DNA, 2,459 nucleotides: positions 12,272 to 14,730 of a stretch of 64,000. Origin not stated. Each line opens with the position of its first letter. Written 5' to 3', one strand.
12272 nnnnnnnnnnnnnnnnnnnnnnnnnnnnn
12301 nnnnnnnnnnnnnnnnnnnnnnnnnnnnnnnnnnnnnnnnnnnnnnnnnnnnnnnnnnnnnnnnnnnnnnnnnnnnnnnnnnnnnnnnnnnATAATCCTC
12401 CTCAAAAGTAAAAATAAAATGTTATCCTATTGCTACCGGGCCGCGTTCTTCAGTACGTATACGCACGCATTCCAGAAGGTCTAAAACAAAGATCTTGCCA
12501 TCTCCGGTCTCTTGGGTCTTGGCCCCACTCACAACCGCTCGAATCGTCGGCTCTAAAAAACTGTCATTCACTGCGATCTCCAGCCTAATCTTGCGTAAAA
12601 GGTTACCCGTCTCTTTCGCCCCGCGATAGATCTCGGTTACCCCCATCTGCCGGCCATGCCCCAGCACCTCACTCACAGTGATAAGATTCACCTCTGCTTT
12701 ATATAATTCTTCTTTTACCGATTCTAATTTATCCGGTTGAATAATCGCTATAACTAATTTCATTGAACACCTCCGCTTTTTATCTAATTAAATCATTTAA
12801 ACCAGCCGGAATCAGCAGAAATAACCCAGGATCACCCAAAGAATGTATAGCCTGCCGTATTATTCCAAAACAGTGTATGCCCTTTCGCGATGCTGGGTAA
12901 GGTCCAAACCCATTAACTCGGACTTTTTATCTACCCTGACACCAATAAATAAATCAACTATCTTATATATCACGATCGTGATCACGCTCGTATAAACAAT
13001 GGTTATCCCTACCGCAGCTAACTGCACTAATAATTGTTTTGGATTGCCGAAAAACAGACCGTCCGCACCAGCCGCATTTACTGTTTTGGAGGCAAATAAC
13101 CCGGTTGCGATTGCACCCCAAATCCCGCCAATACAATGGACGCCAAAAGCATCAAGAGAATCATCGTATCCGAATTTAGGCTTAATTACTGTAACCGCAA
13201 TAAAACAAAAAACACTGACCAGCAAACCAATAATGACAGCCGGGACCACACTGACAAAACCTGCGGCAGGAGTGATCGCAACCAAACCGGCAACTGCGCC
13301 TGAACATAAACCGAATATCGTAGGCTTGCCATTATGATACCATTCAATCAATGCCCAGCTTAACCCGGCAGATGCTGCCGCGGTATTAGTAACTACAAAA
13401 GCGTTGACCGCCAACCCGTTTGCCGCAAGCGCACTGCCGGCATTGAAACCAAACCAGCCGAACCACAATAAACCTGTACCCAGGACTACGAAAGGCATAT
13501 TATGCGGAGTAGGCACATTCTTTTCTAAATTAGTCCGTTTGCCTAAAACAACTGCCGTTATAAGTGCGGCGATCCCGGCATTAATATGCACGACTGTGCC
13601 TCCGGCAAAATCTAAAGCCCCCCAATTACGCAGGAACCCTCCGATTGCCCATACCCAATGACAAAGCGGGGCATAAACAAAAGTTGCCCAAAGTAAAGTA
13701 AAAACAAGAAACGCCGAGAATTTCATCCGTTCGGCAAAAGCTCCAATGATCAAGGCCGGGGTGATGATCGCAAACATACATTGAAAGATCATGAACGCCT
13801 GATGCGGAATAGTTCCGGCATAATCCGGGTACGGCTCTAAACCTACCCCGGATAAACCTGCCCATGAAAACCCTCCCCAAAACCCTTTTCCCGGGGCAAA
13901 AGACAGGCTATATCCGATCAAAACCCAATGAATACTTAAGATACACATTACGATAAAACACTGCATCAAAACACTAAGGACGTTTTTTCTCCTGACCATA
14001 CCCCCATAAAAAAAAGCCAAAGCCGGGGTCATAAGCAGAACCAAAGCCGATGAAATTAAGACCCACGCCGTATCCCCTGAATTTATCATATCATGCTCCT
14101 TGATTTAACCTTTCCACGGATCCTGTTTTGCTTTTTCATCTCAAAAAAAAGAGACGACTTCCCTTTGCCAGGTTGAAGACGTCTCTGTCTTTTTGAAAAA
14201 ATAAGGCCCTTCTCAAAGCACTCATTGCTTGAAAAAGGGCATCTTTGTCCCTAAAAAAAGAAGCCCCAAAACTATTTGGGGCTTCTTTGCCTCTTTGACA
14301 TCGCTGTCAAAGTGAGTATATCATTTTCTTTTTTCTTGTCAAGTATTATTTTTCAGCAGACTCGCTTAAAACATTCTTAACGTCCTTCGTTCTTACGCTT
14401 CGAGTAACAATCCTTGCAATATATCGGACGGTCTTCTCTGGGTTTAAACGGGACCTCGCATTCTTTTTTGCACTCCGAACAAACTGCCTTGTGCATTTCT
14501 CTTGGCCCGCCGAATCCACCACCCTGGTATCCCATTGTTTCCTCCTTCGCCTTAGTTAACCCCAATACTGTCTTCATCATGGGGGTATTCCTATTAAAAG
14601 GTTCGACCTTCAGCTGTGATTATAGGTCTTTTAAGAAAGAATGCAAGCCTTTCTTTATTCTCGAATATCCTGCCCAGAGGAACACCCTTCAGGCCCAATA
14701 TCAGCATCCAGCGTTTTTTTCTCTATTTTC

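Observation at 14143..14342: amt-glnK-glnN leader with a promoter followed by two strong intrinsic terminators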

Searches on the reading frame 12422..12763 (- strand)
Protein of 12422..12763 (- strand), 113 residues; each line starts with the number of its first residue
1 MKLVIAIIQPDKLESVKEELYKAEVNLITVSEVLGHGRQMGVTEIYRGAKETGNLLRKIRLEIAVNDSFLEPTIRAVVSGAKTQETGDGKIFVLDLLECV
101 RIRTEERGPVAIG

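Call 7: search_protein_families(library=pfam, proteins=[window:12422-12763:-])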
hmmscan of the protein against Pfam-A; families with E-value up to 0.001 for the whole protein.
window:12422-12763:- (113 aa): 1 family
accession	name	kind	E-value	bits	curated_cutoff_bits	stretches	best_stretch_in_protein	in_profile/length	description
PF00543.27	P-II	-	3.7e-24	85.4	25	1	1-106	1-102/102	Nitrogen regulatory protein P-II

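Call 50: search_protein_families(library=ncbifam, proteins=[window:12422-12763:-], max_evalue=0.01)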
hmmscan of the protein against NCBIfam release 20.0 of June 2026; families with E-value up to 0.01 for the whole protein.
window:12422-12763:- (113 aa): 2 families
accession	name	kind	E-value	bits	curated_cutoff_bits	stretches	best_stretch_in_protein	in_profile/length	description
NF007946.0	PRK10665.1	equivalog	6.2e-28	97.8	181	1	1-108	1-108/112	P-II family nitrogen regulator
NF008111.0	PRK10858.1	equivalog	2.9e-26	92.1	202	1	1-111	1-111/112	nitrogen regulatory protein P-II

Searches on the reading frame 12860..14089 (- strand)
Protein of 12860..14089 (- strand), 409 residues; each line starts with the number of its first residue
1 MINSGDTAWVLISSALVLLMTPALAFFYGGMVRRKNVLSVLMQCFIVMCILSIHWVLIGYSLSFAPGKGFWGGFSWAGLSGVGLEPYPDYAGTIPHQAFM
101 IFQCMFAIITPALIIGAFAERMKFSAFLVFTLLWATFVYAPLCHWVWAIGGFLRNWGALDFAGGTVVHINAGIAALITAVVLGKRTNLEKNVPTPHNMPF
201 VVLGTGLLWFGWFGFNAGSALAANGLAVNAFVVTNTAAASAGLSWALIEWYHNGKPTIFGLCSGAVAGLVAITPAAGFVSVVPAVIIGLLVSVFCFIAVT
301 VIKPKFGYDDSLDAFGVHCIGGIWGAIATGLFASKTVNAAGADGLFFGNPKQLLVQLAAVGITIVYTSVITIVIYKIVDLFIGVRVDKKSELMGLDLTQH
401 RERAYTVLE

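Call 7: search_protein_families(library=pfam, proteins=[window:12860-14089:-])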
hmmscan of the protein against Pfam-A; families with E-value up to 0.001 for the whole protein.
window:12860-14089:- (409 aa): 1 family
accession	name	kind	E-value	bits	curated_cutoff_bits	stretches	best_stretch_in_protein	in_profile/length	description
PF00909.26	Ammonium_transp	-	8.2e-131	436.8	23.2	1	8-405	1-399/399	Ammonium Transporter Family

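Call 15: find_related_loci(query=window:12860-14089:-, collection=genome_contigs, flank=4000)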
Query window:12860-14089:- (409 aa) in genome_contigs; peptide patterns used: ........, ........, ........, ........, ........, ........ (x = any residue, [..] = any of these).
600 stretches matched a pattern (row limit reached: there are more); 600 encode a relative of the query (tblastn E <= 1e-3); the best 80 are kept; 80 distinct loci.
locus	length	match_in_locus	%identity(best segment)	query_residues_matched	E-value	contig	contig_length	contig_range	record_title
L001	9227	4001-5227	77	1-409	0e+0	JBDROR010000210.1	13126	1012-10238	MAG: bacterium isolate MEGAHIT-group-1.965 k141_8675301, whole genome shotgun sequence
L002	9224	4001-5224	80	2-409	0e+0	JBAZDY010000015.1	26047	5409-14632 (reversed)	MAG: Candidatus Omnitrophota bacterium isolate SO_2017_LW3_111 NODE_4723_length_26047_cov_4.487616_LW162_2017, whole gen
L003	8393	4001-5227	76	1-409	0e+0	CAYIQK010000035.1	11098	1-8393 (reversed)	MAG TPA_asm: uncultured Planctomycetales bacterium isolate ERP119705_co25_244 genome assembly, contig: NODE_5079_length_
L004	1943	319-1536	73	3-409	0e+0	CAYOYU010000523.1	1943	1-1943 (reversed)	MAG TPA_asm: uncultured Syntrophorhabdaceae bacterium isolate binchicken_co232_11 genome assembly, contig: NODE_104359_l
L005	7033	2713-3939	67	2-409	0e+0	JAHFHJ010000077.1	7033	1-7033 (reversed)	MAG: Candidatus Omnitrophota bacterium isolate nzgw336 NODE_31921_length_7034_cov_10.964849, whole genome shotgun sequen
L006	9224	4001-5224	64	2-407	1e-170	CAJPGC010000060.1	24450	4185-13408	uncultured bacterium isolate BACT1 genome assembly, contig: CONTIG_60, whole genome shotgun sequence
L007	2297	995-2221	64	2-409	0e+0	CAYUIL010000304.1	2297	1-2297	MAG TPA_asm: uncultured Pirellulales bacterium isolate binchicken_co34_208 genome assembly, contig: NODE_88233_length_22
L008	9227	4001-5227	61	2-409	1e-167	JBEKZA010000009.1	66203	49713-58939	MAG: Sedimentisphaerales bacterium isolate SPRUCE 688 SPRUCE_688_9, whole genome shotgun sequence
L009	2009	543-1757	64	2-405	1e-180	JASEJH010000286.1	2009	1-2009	MAG: Thermoanaerobacteraceae bacterium isolate Yes71-27 NODE_286_length_2009_cov_3.785056, whole genome shotgun sequence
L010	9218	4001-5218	63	2-406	2e-166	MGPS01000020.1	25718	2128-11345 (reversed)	MAG: Deltaproteobacteria bacterium GWC2_42_11 gwc2_scaffold_1817, whole genome shotgun sequence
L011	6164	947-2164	61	1-405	1e-162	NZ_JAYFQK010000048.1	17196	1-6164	MAG: Desulfitobacterium sp. isolate CA_182 c_CA_000000005960, whole genome shotgun sequence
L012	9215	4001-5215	60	2-406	2e-161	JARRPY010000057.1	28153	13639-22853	MAG: Deltaproteobacteria bacterium isolate Spart_188_MAG scaffold_3048, whole genome shotgun sequence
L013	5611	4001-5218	63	2-409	1e-160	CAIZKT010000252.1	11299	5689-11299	MAG: uncultured Victivallales bacterium isolate Loc090907-8m_bin-406 genome assembly, contig: bin-406:0252/1064, whole g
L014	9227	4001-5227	61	2-409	2e-158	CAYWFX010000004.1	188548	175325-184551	MAG TPA_asm: uncultured Syntrophomonas sp. isolate SRP302447_co4_189 genome assembly, contig: NODE_249_length_188548_cov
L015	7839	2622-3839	63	2-407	4e-158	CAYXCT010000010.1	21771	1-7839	MAG TPA_asm: uncultured bacterium isolate binchicken_co3_536 genome assembly, contig: NODE_7611_length_21771_cov_5.71454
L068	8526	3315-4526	57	2-407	3e-130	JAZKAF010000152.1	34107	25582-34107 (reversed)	MAG: candidate division FCPU426 bacterium isolate ADI_H3L2_1_122_18_3-bin010 ADIH3L21_B010_0_000000000152, whole genome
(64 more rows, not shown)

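Call 28: find_encoding_contigs(protein=window:12860-14089:-, flank=3000, max_places=8)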
Protein window:12860-14089:- (409 aa): 2 contigs read that carry it; 2 places shown.
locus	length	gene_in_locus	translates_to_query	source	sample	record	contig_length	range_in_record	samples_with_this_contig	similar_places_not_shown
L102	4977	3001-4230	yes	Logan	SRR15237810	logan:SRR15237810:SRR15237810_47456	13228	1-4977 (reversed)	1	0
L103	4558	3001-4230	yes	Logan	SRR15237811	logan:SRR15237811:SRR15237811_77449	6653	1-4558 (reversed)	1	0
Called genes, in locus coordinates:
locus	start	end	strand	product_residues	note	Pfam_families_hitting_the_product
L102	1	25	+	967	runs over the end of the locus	PF13629:T2SS-T3SS_pil_N, PF17210:SdrD_B (weak)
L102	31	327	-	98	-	-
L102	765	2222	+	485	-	PF02310:B12-binding, PF04055:Radical_SAM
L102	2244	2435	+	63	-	-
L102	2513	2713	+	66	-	PF23477:zf_Tbcl_2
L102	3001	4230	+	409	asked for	PF00909:Ammonium_transp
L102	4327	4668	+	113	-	PF00543:P-II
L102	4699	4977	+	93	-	?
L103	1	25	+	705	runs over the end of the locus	?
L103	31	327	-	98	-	-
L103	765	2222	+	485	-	PF02310:B12-binding, PF04055:Radical_SAM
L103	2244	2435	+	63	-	-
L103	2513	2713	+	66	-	PF23477:zf_Tbcl_2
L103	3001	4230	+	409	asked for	PF00909:Ammonium_transp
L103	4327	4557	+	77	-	?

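Call 29: find_homologous_proteins(query=window:12860-14089:-, max_evalue=1e-150)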
Query window:12860-14089:- (409 aa): 5679 proteins with E <= 1e-150 among 8000 candidates; the best 120 are listed.
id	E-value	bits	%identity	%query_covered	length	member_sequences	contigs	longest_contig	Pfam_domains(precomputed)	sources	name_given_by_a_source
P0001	2.2e-253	859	92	100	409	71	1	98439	PF00909.27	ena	-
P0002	4.1e-249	845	91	100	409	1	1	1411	PF00909.27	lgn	-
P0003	2.6e-248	842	91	100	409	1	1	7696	PF00909.27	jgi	jgi:Amt family ammonium transporter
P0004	2.2e-245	832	89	100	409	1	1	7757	PF00909.27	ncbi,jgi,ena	ncbi:MAG: ammonium transporter [Candidatus Omnitrophota bacterium]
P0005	9.2e-245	830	88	100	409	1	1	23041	PF00909.27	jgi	jgi:Amt family ammonium transporter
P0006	1.3e-244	830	89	100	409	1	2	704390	PF00909.27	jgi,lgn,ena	-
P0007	1.9e-244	829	88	100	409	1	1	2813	PF00909.27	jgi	jgi:Amt family ammonium transporter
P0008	7.9e-244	827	89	100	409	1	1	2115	PF00909.27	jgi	jgi:Amt family ammonium transporter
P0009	1.1e-243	827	88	100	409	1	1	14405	PF00909.27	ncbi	-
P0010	3.5e-243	825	89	100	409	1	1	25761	PF00909.27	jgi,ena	-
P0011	1.9e-242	823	89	100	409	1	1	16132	PF00909.27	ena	-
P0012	2.0e-242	823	89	100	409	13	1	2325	PF00909.27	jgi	jgi:Amt family ammonium transporter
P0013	2.5e-242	822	89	100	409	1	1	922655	PF00909.27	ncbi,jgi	ncbi:MAG: ammonium transporter [Candidatus Omnitrophota bacterium]|jgi:Amt family ammonium transport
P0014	2.9e-242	822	88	100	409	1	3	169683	PF00909.27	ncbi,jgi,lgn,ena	ncbi:MAG: ammonium transporter [Candidatus Omnitrophota bacterium]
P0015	3.0e-242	822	88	100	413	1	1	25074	PF00909.27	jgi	jgi:Amt family ammonium transporter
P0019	1.4e-241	820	89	100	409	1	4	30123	PF00909.27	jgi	-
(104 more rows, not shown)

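Call 30: find_encoding_contigs(protein=P0001, flank=2500, max_places=1)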
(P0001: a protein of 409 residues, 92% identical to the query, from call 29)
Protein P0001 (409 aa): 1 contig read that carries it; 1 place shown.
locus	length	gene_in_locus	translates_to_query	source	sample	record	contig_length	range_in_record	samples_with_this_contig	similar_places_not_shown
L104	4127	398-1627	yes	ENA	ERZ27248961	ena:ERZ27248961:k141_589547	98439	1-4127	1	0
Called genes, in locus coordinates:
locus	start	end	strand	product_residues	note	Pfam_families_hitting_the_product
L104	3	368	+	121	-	?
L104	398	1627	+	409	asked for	PF00909:Ammonium_transp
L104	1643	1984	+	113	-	PF00543:P-II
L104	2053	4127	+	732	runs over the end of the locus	PF12437:GSIII_N, PF00120:Gln-synt_C, PF18318:Gln-synt_C-ter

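Call 31: find_encoding_contigs(protein=P0003, flank=2500, max_places=1)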
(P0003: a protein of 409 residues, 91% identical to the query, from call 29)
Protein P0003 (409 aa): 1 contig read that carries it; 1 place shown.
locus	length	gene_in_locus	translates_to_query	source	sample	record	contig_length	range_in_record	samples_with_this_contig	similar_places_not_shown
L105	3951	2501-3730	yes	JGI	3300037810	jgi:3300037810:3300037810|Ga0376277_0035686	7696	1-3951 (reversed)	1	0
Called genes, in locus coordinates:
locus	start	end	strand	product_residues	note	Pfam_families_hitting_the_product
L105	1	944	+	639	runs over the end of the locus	-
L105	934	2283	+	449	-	PF13487:HD_5, PF01966:HD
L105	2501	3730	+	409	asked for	PF00909:Ammonium_transp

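Call 32: find_encoding_contigs(protein=P0005, flank=2500, max_places=1)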
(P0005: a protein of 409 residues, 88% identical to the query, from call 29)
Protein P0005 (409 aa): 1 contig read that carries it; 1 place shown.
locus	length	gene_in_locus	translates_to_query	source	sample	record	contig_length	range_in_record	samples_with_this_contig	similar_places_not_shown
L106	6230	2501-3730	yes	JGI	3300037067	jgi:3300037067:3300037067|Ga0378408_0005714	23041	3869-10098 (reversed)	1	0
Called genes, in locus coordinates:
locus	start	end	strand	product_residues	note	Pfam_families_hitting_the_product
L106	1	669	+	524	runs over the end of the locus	PF00909:Ammonium_transp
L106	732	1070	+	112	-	PF00543:P-II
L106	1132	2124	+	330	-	PF07854:DUF1646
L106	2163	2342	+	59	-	-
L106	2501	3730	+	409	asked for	PF00909:Ammonium_transp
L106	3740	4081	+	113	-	PF00543:P-II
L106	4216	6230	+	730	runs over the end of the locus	PF12437:GSIII_N, PF00120:Gln-synt_C, PF18318:Gln-synt_C-ter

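Call 33: find_encoding_contigs(protein=P0006, flank=2500, max_places=1)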
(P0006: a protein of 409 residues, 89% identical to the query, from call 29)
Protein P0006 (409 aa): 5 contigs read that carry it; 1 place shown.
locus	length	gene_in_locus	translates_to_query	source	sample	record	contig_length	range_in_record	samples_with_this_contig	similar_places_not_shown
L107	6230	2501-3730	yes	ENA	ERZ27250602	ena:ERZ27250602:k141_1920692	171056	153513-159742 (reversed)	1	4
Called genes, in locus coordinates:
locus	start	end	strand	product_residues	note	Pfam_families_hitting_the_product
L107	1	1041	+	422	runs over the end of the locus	PF16980:CitMHS_2, PF03600:CitMHS (weak)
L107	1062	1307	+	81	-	-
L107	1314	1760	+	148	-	PF13527:Acetyltransf_9 (weak), PF00583:Acetyltransf_1, PF13673:Acetyltransf_10, PF13508:Acetyltransf_7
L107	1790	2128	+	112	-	PF00543:P-II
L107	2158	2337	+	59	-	-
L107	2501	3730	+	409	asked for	PF00909:Ammonium_transp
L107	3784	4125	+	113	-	PF00543:P-II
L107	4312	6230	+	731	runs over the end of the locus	PF12437:GSIII_N, PF00120:Gln-synt_C, PF18318:Gln-synt_C-ter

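Call 36: find_encoding_contigs(protein=P0013, flank=2500, max_places=1)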
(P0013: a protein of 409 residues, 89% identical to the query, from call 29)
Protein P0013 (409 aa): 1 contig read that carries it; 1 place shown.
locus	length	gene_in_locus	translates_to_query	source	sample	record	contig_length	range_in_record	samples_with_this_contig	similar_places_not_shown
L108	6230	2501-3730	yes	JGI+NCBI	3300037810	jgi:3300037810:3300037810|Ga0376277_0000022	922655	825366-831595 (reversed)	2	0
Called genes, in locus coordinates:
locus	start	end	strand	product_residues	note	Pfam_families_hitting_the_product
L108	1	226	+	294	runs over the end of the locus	-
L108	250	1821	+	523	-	PF00909:Ammonium_transp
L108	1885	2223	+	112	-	PF00543:P-II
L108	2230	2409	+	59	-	-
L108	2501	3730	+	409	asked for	PF00909:Ammonium_transp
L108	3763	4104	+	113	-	PF00543:P-II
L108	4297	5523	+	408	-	PF00909:Ammonium_transp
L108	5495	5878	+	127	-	PF00543:P-II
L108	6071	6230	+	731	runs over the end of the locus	PF12437:GSIII_N, PF00120:Gln-synt_C, PF18318:Gln-synt_C-ter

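Call 37: find_encoding_contigs(protein=P0014, flank=2500, max_places=1)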
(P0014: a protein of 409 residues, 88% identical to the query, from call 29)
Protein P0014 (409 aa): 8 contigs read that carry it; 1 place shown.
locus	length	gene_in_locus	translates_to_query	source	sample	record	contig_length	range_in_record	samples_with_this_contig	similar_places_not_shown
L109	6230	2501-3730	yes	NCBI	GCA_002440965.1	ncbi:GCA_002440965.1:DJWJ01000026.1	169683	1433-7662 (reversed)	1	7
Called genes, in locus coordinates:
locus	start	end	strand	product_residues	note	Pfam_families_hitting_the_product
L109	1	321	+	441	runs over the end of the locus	PF00909:Ammonium_transp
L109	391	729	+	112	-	PF00543:P-II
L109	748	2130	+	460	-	PF02040:ArsB (weak), PF03600:CitMHS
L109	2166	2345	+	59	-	-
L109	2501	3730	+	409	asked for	PF00909:Ammonium_transp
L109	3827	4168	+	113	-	PF00543:P-II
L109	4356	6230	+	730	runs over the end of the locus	PF12437:GSIII_N, PF00120:Gln-synt_C, PF18318:Gln-synt_C-ter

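Call 38: find_encoding_contigs(protein=P0010, flank=2500, max_places=1)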
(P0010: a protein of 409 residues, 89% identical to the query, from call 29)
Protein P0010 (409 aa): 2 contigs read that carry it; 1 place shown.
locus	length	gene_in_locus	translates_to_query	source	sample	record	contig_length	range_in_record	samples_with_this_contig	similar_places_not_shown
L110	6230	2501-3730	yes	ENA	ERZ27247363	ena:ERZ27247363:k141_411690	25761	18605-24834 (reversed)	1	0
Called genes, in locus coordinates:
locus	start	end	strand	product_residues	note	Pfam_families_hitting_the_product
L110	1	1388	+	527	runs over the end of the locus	PF01645:Glu_synthase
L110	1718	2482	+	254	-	-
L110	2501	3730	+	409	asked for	PF00909:Ammonium_transp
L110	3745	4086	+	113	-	PF00543:P-II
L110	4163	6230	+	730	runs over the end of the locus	PF12437:GSIII_N, PF00120:Gln-synt_C, PF18318:Gln-synt_C-ter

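Call 39: find_encoding_contigs(protein=P0004, flank=2500, max_places=1)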
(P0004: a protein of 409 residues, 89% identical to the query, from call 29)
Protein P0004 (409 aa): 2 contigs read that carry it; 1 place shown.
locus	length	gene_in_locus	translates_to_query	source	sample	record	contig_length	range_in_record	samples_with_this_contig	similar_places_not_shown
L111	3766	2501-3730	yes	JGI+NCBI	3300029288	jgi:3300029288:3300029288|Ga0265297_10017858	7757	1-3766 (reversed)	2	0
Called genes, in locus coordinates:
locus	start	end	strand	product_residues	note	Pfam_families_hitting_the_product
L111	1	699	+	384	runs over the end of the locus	PF00155:Aminotran_1_2, PF00266:Aminotran_5 (weak), PF01041:DegT_DnrJ_EryC1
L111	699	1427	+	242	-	PF13185:GAF_2, PF01590:GAF, PF13492:GAF_3, PF03861:ANTAR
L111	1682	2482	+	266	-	-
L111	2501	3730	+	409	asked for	PF00909:Ammonium_transp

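Call 41: find_encoding_contigs(protein=P0011, flank=2500, max_places=1)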
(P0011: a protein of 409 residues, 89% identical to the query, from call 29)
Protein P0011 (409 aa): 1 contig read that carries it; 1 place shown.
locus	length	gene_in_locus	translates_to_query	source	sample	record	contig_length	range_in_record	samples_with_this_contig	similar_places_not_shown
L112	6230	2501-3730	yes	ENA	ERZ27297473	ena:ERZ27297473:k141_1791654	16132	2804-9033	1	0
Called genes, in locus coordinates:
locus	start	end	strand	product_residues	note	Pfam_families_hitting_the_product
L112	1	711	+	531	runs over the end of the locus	PF01645:Glu_synthase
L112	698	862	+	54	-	-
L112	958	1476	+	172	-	-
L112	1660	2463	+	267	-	-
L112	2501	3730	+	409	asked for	PF00909:Ammonium_transp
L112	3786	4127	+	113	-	PF00543:P-II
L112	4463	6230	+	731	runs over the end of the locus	PF12437:GSIII_N, PF00120:Gln-synt_C, PF18318:Gln-synt_C-ter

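Call 42: find_encoding_contigs(protein=P0019, flank=2500, max_places=2)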
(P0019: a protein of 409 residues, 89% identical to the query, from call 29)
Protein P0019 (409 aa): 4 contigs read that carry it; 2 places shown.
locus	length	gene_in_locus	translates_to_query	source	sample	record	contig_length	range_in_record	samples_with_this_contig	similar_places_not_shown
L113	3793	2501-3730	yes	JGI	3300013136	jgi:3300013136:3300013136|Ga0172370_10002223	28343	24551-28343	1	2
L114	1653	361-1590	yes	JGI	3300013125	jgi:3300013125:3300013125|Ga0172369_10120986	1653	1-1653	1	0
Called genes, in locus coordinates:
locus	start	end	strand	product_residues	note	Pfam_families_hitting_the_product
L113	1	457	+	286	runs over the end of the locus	-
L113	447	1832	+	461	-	PF00909:Ammonium_transp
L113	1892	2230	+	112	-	PF00543:P-II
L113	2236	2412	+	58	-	-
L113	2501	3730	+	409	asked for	PF00909:Ammonium_transp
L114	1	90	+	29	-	?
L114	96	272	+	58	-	-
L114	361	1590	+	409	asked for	PF00909:Ammonium_transp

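Call 47: find_encoding_contigs(protein=P0002, flank=2500, max_places=3)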
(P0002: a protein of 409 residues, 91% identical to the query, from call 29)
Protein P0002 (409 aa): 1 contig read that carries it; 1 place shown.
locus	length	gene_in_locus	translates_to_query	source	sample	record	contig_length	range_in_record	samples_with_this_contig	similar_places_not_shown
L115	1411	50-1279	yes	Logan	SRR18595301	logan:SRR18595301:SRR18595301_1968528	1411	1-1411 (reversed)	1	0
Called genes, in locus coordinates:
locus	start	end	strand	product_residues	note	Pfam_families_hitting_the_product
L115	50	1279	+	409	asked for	PF00909:Ammonium_transp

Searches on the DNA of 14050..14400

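Call 10: search_rna_families(source=window, start=14050, end=14400, threshold=evalue, max_evalue=10)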
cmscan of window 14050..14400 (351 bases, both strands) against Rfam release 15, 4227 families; matches with E-value up to 10: 34.
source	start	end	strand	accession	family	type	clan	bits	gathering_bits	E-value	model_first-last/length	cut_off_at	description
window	14253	14377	-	RF00515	PyrR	Cis-reg;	-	27.3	54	0.071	1-115/115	no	PyrR binding site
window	14200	14291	-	RF02322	TtnuHACA15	Gene; snRNA; snoRNA; HACA-box;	-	25.9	100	0.017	1-117/117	no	Tetrahymena snoRNA TtnuHACA15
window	14239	14301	-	RF02445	SpR14_sRNA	Gene; sRNA;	-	24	50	0.36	1-80/80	no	Streptococcus sRNA SpR14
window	14204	14288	+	RF01820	RsaE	Gene; sRNA;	-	23.7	79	0.072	1-112/112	no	RNA Staph. aureus E (RoxS)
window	14226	14335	+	RF01770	rimP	Cis-reg; leader;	-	22.2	47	0.2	1-102/102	no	Gammaprotebacteria rimP leader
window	14146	14242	-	RF00515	PyrR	Cis-reg;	-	20.9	54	1.1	1-115/115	no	PyrR binding site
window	14228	14298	+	RF00121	MicC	Gene; sRNA;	-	20.4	90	1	1-123/123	no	MicC RNA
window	14253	14288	-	RF04344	Plastid-psbA-3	Cis-reg;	CL00153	20.3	48.4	0.28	1-57/57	no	Plastid-psbA-3 3UTR RNA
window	14246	14375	-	RF00121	MicC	Gene; sRNA;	-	20.2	90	1.1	1-123/123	no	MicC RNA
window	14175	14291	+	RF01859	Phe_leader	Cis-reg; leader;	-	19.9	55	0.54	1-125/125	no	Phenylalanine leader peptide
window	14257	14311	-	RF02495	ohsC_RNA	Gene; antitoxin;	-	19.9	50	1.2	1-77/77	no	Oppression of Hydrophobic ORF by sRNA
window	14144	14288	+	RF02901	AaHKsRNA41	Gene; sRNA;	-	19.8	97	0.017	1-187/187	no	Aggregatibacter sRNA 41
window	14182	14312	-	RF03532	SQ2397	Cis-reg;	-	19.7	100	0.25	1-243/243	no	Cis-regulator of HTH transcription factor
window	14198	14312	-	RF01770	rimP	Cis-reg; leader;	-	19.7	47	0.7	1-102/102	no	Gammaprotebacteria rimP leader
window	14122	14244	-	RF01794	sok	Gene; antitoxin;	-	18.5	59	0.044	1-157/157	no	sok antitoxin (CssrC)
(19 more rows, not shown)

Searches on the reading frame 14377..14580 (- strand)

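Call 7: search_protein_families(library=pfam, proteins=[window:14377-14580:-])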
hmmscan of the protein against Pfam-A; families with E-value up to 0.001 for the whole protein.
window:14377-14580:- (67 aa): 1 family
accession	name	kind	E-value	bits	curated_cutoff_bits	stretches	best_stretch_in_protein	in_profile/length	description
PF23477.1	zf_Tbcl_2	-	5.7e-19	68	27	1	27-63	1-37/37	Probable treble clef zinc finger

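Call 50: search_protein_families(library=ncbifam, proteins=[window:14377-14580:-], max_evalue=0.01)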
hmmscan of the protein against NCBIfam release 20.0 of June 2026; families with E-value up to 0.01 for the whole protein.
window:14377-14580:- (67 aa): 1 family
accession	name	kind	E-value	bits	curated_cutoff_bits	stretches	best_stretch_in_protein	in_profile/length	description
TIGR04272.1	cxxc_cxxc_Mbark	domain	7.5e-19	67.2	36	1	27-63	1-37/37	CxxC-x17-CxxC domain-containing protein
